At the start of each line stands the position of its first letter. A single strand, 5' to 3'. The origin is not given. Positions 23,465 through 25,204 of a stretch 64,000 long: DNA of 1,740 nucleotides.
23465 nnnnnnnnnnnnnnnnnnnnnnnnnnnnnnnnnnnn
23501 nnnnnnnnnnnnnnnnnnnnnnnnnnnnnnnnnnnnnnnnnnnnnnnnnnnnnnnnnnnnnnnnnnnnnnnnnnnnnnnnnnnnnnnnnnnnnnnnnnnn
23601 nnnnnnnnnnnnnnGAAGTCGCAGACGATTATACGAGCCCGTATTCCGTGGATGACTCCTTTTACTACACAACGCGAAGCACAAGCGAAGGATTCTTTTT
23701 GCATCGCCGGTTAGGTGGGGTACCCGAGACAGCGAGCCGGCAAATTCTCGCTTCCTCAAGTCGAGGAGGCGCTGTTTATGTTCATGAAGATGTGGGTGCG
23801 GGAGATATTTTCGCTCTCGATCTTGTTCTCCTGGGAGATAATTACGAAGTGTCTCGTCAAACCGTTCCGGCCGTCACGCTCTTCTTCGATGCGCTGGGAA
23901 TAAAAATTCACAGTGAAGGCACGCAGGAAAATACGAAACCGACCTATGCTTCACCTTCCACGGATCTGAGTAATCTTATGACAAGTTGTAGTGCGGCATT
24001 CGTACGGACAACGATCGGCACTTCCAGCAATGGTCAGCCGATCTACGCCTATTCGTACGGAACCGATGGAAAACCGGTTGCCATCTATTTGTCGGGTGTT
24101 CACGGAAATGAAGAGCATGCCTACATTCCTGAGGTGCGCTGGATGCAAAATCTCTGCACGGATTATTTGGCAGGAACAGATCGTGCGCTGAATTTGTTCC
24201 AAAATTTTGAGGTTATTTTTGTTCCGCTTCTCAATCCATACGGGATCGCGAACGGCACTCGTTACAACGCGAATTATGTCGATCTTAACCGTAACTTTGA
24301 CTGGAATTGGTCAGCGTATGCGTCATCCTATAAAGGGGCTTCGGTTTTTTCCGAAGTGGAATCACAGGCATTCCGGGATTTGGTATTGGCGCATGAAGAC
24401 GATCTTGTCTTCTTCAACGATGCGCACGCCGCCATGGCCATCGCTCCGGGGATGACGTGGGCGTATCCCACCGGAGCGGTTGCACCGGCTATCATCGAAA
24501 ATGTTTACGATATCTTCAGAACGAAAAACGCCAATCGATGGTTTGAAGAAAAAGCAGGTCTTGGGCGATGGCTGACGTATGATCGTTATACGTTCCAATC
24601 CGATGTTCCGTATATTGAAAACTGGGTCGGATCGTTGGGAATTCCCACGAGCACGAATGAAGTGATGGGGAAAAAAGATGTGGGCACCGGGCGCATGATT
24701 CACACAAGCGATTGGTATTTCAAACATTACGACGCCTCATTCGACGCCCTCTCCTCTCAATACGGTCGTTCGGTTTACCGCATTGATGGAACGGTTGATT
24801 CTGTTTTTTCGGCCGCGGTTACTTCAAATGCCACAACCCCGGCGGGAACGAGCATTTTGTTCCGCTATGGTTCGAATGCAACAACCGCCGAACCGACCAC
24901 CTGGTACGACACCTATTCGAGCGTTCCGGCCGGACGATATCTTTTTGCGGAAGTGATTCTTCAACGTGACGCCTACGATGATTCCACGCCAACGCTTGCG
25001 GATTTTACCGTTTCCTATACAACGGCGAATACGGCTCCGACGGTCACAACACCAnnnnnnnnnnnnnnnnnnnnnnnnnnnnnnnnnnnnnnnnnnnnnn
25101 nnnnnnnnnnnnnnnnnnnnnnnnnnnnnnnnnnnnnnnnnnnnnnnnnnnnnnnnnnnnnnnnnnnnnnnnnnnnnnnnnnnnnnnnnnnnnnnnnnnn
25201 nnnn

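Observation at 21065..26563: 1832-aa secreted protein combining ~12 propeller blades with an M14 carboxypeptidase domain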

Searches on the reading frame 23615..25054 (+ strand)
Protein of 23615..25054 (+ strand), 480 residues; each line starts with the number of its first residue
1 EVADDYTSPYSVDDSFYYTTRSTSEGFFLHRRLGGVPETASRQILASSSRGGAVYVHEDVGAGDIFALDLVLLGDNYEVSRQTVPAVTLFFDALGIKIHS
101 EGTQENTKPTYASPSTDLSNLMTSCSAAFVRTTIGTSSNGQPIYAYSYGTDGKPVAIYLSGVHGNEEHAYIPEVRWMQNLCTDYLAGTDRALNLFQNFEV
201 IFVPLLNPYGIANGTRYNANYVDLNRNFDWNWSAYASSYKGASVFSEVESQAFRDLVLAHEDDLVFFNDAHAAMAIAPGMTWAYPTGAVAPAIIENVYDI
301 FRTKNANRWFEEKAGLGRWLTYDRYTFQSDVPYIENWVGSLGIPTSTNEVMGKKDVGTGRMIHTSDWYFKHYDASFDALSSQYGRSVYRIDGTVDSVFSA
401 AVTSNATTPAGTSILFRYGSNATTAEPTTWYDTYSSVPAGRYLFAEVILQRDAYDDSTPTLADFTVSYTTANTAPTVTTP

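Call 23: predict_structure(alignment_id=A1)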
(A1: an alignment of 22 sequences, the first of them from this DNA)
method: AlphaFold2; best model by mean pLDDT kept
length: 480 residues; sequences in the alignment: 22
mean_pLDDT: 74.5   pTM: 0.75
mean pLDDT of the five models: 74.5, 71.0, 70.2, 68.3, 67.4
residues with pLDDT >= 90: 116; 70-90: 188; 50-70: 114; < 50: 62
segments of 3 or more residues with pLDDT < 50: 1-9, 16-27, 32-38, 46-51, 74-79, 81-86, 271-275, 477-480
pLDDT, mean of each block of 10 residues (from residue 1): 37 50 46 44 50 53 56 49 49 55 64 92 95 96 95 87 83 91 92 88 95 91 92 90 95 92 63 55 88 85 69 51 77 91 83 60 72 85 80 74 82 87 83 85 85 70 79 50
secondary structure, 60 per line:
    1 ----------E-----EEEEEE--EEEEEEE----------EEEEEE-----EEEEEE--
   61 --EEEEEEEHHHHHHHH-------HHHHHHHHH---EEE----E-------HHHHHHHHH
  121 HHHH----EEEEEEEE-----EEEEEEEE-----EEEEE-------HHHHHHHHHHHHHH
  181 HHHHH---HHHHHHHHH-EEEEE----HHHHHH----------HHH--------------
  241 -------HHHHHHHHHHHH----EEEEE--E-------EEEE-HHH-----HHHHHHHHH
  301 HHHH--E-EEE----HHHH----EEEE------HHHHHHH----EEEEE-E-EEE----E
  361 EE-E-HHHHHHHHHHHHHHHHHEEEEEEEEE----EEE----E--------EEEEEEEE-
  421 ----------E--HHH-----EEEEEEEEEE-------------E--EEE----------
elements in order: E17-22 E25-31 E42-47 E53-58 E63-69 H70-77 H85-93 E97-99 H112-124 E129-136 E142-149 E155-159 H167-185 H189-197 E199-203 H208-213 H248-259 E264-268 E279-282 H292-304 E309-311 H316-319 E324-327 H334-340 E345-349 E353-355 E360-362 H366-382 E383-391 E396-398 E412-419 E442-451 E468-470

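Call 26: fold_search(model_id=the predicted structure, library=pdb)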
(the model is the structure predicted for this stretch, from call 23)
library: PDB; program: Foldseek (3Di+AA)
matches with E <= 10: 1321; with E <= 0.001: 132
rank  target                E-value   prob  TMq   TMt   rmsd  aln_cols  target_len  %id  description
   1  1kwm_A                1.3e-16  1.00  0.45  0.53   9.4       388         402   15  Human procarboxypeptidase B: Three-dimensional structure and implications for thrombin-activatable fibrinolysis inhibi (released 2002-06-05)
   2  4uee_B                6.0e-16  1.00  0.44  0.66   5.8       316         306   17  Crystal structure of the human CARBOXYPEPTIDASE A1 in complex with the PHOSPHINIC INHIBITOR Acetyl-Leu-Ala-Y(PO2CH2)-h (released 2016-01-20)
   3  1dtd_A                1.1e-15  1.00  0.45  0.69   5.1       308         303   16  CRYSTAL STRUCTURE OF THE COMPLEX BETWEEN THE LEECH CARBOXYPEPTIDASE INHIBITOR AND THE HUMAN CARBOXYPEPTIDASE A2 (LCI-C (released 2000-07-12)
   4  3v38                  1.3e-15  1.00  0.44  0.63   5.3       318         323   17  Carboxypeptidase T mutant L254N (released 2012-12-19)
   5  7aqp                  1.4e-15  1.00  0.43  0.61   5.3       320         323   18  T262S, A251S, L254S, L211Q mutant of carboxypeptidase T from Thermoactinomyces vulgaris (released 2020-12-02)
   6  1zli_A                1.9e-15  1.00  0.45  0.67   4.9       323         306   18  Crystal structure of the tick carboxypeptidase inhibitor in complex with human carboxypeptidase B (released 2005-07-05)
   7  1nsa                  1.9e-15  1.00  0.45  0.53   9.7       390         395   14  THREE-DIMENSIONAL STRUCTURE OF PORCINE PROCARBOXYPEPTIDASE B: A STRUCTURAL BASIS OF ITS INACTIVITY (released 1997-12-24)
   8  6f79                  2.2e-15  1.00  0.43  0.61   5.2       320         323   18  Carboxypeptidase T mutant L211Q with Sulphamoil Arginine (released 2018-08-15)
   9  3prt                  2.4e-15  1.00  0.43  0.62   5.4       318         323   17  Mutant of the Carboxypeptidase T (released 2011-11-30)
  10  1aye                  2.6e-15  1.00  0.46  0.54   9.2       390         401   16  HUMAN PROCARBOXYPEPTIDASE A2 (released 1999-01-13)
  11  1pca                  2.6e-15  1.00  0.45  0.52   9.5       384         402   16  THREE DIMENSIONAL STRUCTURE OF PORCINE PANCREATIC PROCARBOXYPEPTIDASE A. A COMPARISON OF THE A AND B ZYMOGENS AND THEIR  (released 1993-10-31)
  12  8qvo                  3.2e-15  1.00  0.43  0.62   5.5       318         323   18  L211Q, L254N, T262G mutant of carboxypeptidase T from Thermoactinomyces vulgaris (released 2024-01-17)
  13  2abz_A                3.4e-15  1.00  0.46  0.70   5.2       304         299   17  Crystal structure of C19A/C43A mutant of leech carboxypeptidase inhibitor in complex with bovine carboxypeptidase A (released 2006-01-31)
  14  1obr                  4.1e-15  1.00  0.44  0.63   5.0       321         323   17  CARBOXYPEPTIDASE T (released 1997-01-11)
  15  2ctb                  4.6e-15  1.00  0.44  0.67   5.4       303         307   17  THE HIGH RESOLUTION CRYSTAL STRUCTURE OF THE COMPLEX BETWEEN CARBOXYPEPTIDASE A AND L-PHENYL LACTATE (released 1994-01-31)
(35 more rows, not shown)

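Call 27: search_solved_structures(query=A1, max_evalue=0.001, show_alignments=4)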
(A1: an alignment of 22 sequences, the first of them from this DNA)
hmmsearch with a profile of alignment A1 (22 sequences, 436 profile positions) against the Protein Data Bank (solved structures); distinct sequences matched with E-value up to 0.001: 68 (the best 60 are shown).
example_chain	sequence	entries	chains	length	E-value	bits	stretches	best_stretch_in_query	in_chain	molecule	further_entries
5hxd_A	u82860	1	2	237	7.7e-27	97.6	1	129-324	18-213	Protein MpaA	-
4axv_A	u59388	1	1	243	2.4e-22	82.8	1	125-344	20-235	MPAA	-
2nsm_A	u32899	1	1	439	1.6e-20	76.8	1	107-267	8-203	Carboxypeptidase N catalytic chain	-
1jqg_A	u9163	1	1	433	2.3e-19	73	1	103-265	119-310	carboxypeptidase A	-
7eqx_C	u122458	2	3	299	1e-16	64.2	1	108-261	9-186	Carboxypeptidase B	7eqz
8qvo_A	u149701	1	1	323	1.6e-16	63.6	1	107-342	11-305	Carboxypeptidase T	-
7aqp_A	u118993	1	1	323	2.1e-16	63.2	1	107-323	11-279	Carboxypeptidase T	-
6f79_A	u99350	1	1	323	2.5e-16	63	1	107-295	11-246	Carboxypeptidase T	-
6f6q_A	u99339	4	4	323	3.5e-16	62.5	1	107-324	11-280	Carboxypeptidase T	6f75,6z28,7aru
3v38_A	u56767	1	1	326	3.7e-16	62.4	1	107-342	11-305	Carboxypeptidase T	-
1obr_A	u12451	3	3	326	3.7e-16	62.4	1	107-294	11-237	CARBOXYPEPTIDASE T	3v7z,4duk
3qnv_A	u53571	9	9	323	4.2e-16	62.2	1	107-294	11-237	Carboxypeptidase T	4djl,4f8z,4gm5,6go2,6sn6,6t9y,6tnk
3prt_A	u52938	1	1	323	6e-16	61.7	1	107-249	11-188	Carboxypeptidase T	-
4iav_A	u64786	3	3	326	7.1e-16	61.5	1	107-249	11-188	Carboxypeptidase T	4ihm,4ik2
3mn8_A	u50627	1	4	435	4e-15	59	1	105-267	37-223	LP15968p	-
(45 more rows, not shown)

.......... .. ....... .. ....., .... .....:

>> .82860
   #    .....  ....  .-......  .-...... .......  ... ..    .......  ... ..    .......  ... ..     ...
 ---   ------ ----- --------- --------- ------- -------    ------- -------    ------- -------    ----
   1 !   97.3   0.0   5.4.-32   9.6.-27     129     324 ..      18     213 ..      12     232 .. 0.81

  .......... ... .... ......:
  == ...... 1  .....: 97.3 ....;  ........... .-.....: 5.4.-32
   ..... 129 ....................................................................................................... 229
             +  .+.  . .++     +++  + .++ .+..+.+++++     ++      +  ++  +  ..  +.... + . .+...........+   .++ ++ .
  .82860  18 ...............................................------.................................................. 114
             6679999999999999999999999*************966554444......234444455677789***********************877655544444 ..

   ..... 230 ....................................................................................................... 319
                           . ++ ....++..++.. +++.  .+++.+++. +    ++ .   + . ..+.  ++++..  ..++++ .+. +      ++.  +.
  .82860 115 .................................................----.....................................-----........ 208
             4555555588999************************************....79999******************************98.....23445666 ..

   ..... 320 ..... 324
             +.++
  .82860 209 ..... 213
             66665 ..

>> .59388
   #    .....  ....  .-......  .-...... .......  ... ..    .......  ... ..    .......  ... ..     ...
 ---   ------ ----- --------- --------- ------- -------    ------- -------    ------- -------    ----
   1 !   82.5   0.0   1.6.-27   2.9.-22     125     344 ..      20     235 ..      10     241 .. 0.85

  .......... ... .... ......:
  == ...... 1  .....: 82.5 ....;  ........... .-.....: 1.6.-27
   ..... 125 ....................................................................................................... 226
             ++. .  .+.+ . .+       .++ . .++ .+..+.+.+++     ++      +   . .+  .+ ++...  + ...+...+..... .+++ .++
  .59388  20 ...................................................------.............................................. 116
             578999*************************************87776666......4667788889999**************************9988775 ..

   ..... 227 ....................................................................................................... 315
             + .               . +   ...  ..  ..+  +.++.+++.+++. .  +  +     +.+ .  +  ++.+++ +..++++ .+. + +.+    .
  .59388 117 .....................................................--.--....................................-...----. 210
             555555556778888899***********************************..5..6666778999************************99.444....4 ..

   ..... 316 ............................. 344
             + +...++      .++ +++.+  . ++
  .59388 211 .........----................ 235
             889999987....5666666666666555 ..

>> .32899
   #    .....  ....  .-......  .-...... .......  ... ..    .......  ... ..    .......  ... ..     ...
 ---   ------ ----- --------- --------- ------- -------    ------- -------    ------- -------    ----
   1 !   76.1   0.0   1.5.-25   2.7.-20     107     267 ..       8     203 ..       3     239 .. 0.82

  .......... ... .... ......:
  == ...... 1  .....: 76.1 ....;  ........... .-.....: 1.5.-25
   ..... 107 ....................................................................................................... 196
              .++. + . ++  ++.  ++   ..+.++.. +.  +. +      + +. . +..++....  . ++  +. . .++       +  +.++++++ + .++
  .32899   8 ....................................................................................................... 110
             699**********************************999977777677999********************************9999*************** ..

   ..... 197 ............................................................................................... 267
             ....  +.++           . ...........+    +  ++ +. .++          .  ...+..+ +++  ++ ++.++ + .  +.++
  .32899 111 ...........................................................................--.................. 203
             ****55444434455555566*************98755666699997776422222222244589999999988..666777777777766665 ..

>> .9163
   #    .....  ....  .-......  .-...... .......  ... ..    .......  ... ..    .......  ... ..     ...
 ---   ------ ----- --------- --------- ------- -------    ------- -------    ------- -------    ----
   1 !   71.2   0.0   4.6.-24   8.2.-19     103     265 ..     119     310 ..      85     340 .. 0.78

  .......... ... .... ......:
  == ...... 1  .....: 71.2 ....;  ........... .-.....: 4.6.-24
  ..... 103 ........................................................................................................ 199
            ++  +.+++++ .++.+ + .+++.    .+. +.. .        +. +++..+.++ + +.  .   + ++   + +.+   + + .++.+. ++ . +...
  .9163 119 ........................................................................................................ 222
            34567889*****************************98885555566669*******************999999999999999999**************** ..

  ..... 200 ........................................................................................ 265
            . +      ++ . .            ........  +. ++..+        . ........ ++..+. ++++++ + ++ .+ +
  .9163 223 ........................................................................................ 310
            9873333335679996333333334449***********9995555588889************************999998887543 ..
